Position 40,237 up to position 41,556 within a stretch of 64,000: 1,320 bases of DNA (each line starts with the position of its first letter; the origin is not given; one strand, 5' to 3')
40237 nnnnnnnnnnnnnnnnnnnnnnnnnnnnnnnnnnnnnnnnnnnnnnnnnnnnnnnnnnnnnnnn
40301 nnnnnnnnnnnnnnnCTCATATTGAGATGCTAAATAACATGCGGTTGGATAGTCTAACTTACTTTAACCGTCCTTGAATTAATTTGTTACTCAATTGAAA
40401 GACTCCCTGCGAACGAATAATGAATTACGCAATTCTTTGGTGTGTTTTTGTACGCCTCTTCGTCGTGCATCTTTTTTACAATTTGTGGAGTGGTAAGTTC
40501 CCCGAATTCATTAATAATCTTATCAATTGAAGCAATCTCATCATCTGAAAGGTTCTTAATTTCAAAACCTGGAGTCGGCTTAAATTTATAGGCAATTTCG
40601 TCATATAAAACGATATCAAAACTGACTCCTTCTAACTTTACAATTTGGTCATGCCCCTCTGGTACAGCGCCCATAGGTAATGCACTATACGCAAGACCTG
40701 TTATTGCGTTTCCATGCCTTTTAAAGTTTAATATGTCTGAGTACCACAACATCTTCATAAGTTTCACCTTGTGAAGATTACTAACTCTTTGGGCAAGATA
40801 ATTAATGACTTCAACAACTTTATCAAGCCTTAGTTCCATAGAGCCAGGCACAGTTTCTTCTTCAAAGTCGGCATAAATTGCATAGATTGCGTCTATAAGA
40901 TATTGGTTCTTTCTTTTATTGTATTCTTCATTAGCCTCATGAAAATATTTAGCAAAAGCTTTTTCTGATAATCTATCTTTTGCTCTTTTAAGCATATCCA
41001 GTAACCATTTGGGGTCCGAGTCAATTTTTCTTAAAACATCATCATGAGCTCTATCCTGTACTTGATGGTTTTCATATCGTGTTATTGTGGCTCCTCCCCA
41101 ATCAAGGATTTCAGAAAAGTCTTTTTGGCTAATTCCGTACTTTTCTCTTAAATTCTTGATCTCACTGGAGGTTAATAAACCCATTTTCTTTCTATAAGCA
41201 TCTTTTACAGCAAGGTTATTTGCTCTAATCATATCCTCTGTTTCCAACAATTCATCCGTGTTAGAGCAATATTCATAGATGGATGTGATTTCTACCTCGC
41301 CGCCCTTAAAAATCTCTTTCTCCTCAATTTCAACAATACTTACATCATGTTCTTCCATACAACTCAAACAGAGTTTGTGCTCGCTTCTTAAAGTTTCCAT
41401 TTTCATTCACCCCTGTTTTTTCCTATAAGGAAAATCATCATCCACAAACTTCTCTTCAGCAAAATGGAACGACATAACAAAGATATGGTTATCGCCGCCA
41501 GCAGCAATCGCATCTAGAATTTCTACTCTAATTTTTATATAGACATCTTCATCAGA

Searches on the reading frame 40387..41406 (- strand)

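Call 21: search_protein_families(library=pfam, proteins=[window:40387-41406:-])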
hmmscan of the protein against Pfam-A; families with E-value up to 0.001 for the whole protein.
window:40387-41406:- (339 aa): 3 families
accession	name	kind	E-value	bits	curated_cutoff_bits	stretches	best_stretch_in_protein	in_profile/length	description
PF13274.11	SocA_Panacea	-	7.6e-20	72.4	25.7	1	216-320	1-113/113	Antitoxin SocA-like, Panacea domain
PF01381.28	HTH_3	-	3.8e-05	24.1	23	1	83-113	1-31/55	Helix-turn-helix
PF15731.11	MqsA_antitoxin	-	0.00012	22.6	30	1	33-135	22-127/131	Antitoxin component of bacterial toxin-antitoxin system, MqsA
